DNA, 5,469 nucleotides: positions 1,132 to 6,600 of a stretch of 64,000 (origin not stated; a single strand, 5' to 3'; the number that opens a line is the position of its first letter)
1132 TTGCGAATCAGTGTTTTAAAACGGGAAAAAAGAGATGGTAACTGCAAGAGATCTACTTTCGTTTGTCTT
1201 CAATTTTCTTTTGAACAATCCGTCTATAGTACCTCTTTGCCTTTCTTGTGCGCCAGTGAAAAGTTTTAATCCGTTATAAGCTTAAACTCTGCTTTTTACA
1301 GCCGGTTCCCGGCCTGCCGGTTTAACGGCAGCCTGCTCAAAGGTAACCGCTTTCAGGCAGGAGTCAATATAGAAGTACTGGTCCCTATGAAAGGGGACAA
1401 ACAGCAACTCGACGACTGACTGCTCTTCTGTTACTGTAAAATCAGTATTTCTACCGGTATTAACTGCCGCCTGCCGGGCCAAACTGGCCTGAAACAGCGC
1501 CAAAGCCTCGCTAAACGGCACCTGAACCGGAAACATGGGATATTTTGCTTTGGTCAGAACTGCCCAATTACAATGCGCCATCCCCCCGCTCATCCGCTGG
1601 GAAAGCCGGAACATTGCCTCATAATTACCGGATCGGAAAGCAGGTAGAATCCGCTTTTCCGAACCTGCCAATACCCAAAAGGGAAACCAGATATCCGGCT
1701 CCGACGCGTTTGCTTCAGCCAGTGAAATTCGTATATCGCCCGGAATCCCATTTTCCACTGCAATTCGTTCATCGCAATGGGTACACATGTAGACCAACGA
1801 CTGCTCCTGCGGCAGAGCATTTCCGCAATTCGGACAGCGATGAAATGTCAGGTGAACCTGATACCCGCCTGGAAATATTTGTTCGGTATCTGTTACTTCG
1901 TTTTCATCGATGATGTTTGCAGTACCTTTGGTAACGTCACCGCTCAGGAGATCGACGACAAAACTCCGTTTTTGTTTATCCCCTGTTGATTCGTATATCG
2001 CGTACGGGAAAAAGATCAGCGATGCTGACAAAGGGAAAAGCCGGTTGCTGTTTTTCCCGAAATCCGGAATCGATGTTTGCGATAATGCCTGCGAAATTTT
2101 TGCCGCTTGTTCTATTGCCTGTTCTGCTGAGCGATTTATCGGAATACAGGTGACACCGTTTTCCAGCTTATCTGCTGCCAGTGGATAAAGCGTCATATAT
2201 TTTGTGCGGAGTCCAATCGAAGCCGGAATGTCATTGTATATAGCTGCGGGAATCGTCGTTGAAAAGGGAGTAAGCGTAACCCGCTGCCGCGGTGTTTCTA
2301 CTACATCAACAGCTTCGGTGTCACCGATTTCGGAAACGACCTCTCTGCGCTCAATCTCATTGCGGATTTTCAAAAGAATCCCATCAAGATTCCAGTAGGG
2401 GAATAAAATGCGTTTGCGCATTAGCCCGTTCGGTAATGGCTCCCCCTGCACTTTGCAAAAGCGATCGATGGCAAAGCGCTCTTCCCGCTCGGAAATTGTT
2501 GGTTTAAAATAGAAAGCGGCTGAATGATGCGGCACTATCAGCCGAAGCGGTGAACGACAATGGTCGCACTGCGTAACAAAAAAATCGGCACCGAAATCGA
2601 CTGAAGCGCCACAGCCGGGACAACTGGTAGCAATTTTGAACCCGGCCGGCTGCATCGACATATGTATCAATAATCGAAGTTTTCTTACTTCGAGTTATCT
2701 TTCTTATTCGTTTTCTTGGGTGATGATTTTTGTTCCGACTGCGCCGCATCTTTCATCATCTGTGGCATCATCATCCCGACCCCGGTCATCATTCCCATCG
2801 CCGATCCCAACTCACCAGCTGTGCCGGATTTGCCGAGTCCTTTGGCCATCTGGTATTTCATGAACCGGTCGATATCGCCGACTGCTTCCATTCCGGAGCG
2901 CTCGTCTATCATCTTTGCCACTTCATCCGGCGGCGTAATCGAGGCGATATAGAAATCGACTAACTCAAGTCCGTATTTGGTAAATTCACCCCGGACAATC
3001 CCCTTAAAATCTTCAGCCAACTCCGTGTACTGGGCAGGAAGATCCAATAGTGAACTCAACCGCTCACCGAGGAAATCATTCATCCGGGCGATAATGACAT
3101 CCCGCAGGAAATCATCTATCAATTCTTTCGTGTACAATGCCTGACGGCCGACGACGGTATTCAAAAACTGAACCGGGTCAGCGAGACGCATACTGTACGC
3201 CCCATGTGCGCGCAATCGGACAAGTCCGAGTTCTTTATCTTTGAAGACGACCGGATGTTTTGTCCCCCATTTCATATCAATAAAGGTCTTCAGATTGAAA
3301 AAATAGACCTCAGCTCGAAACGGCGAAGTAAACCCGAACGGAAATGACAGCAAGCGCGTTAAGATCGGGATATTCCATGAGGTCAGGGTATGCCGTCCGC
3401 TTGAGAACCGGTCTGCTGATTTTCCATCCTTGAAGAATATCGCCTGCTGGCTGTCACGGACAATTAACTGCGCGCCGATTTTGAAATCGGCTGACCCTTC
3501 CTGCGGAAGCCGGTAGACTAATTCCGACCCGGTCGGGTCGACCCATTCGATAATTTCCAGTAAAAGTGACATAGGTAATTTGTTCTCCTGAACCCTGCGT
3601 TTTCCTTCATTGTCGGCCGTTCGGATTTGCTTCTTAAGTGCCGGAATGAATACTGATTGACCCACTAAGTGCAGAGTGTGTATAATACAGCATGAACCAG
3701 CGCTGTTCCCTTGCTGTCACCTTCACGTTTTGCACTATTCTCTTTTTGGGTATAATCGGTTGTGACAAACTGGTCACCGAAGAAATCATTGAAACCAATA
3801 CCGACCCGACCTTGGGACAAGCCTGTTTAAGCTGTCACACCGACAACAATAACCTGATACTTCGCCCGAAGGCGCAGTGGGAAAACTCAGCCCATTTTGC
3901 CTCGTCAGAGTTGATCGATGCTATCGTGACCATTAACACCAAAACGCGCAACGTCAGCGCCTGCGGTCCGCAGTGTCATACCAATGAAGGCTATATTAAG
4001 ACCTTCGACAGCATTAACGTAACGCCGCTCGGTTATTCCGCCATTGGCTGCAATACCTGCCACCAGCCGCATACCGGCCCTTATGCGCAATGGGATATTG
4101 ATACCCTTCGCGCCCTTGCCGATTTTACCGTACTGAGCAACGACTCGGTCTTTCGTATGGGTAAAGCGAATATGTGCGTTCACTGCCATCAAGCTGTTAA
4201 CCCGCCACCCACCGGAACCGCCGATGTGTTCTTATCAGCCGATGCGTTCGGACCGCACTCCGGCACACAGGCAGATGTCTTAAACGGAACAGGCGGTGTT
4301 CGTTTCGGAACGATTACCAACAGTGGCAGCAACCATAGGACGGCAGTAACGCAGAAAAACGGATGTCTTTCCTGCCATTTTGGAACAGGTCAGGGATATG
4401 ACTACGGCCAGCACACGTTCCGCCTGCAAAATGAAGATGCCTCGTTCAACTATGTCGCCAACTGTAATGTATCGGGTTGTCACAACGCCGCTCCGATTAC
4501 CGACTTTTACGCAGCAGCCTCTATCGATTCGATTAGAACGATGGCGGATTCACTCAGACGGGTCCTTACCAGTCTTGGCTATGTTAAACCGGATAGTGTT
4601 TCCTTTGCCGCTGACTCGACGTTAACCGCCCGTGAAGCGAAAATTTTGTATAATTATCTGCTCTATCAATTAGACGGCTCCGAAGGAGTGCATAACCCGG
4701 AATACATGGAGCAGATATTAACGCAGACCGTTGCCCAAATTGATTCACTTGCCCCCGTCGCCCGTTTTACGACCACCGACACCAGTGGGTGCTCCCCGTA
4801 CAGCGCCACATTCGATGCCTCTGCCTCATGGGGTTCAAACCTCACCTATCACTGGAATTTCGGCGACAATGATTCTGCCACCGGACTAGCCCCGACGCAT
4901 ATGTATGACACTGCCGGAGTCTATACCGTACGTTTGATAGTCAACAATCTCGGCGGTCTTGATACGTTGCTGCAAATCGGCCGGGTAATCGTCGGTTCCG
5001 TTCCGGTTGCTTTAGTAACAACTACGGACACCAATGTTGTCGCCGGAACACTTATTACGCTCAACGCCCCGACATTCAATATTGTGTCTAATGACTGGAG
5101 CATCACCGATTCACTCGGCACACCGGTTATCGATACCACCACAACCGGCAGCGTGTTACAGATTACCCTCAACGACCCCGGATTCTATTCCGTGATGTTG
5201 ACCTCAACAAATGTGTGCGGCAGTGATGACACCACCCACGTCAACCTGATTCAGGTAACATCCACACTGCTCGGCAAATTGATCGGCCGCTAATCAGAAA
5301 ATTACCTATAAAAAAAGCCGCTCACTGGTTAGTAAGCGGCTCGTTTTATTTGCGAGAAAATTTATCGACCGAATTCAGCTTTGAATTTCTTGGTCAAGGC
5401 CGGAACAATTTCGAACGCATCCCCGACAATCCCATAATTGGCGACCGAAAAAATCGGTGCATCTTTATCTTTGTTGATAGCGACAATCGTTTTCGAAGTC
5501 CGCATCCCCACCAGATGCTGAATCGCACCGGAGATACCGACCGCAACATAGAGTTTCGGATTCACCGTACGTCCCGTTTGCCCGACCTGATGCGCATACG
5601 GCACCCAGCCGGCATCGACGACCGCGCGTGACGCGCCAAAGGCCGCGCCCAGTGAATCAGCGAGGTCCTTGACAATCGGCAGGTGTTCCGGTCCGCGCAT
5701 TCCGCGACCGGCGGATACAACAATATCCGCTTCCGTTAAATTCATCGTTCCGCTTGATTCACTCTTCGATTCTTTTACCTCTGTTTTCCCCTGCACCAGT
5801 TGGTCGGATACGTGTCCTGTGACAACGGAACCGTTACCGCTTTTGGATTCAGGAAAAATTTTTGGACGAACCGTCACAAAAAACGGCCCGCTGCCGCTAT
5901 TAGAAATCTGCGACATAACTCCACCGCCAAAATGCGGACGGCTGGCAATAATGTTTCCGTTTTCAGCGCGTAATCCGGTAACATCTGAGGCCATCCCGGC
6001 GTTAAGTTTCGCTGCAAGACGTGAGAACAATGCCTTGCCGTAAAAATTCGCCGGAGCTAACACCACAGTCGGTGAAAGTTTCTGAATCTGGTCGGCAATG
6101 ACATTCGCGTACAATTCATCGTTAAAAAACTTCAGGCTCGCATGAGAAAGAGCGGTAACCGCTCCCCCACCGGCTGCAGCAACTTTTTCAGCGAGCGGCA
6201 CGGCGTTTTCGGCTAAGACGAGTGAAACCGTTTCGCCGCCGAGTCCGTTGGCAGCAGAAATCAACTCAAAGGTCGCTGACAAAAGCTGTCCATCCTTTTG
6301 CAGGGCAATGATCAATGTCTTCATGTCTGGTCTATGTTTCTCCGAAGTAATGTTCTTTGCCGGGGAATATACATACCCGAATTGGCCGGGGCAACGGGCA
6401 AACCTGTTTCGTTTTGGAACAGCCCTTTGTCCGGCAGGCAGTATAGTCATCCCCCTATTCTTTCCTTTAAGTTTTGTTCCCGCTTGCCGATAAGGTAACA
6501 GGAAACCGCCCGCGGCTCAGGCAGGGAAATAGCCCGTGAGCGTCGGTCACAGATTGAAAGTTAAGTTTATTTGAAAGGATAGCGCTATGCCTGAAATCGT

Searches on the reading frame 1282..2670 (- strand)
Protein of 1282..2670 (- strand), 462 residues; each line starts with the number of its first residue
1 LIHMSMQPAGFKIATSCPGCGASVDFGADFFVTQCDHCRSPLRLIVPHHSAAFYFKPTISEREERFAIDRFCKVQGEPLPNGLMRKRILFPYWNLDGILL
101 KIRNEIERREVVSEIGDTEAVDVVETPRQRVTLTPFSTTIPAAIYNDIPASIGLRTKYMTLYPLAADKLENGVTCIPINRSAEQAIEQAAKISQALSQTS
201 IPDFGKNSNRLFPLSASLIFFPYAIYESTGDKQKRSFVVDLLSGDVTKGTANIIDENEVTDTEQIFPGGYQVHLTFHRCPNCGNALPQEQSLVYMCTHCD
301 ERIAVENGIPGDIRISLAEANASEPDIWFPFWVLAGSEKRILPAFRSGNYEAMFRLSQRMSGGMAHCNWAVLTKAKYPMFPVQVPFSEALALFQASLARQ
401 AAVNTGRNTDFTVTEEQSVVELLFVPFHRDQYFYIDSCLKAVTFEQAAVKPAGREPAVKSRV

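Call 107: search_protein_families(library=pfam, proteins=[window:1282-2670:-], max_evalue=0.001)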
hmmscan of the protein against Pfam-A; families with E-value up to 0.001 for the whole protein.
window:1282-2670:- (462 aa): 1 family
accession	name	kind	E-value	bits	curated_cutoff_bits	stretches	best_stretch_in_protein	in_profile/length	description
PF12773.13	DZR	-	0.0001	22.8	27.3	0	275-304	11-35/45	Double zinc ribbon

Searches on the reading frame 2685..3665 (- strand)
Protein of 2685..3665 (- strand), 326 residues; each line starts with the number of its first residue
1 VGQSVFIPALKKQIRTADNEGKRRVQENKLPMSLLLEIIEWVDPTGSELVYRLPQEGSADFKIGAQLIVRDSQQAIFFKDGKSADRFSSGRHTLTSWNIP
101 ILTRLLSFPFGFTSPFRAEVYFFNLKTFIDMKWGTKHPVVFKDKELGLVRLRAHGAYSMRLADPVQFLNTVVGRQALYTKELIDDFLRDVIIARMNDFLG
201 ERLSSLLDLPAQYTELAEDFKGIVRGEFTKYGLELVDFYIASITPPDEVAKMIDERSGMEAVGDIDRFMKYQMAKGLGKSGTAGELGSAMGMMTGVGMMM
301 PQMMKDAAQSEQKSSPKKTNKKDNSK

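Call 107: search_protein_families(library=pfam, proteins=[window:2685-3665:-], max_evalue=0.001)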
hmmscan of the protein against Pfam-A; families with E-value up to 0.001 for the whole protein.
window:2685-3665:- (326 aa): 2 families
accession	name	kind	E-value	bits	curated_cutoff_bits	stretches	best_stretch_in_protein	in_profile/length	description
PF13421.11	Band_7_1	-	2.7e-65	220.4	24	1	50-260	1-210/211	SPFH domain-Band 7 family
PF01145.31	Band_7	-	9.4e-12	45.8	23.6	1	68-261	2-163/176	SPFH domain / Band 7 family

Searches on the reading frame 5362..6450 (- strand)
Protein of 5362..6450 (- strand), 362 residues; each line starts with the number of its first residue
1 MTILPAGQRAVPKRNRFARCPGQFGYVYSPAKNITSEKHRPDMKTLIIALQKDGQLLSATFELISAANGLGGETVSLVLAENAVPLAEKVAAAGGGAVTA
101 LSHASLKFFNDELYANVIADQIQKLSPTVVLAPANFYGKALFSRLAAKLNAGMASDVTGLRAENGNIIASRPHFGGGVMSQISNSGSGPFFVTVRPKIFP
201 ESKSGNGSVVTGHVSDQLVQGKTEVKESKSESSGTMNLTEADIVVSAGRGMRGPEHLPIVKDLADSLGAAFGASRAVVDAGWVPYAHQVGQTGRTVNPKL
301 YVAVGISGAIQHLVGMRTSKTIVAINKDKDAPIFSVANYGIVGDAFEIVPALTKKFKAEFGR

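Call 107: search_protein_families(library=pfam, proteins=[window:5362-6450:-], max_evalue=0.001)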
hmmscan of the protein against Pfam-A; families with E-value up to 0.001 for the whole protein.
window:5362-6450:- (362 aa): 2 families
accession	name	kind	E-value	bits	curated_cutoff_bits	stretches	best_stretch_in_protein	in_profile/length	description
PF00766.25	ETF_alpha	-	4.6e-36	123.1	27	1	237-317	1-81/81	Electron transfer flavoprotein FAD-binding domain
PF01012.27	ETF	-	1.8e-30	106.5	26.7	1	45-211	1-175/181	Electron transfer flavoprotein domain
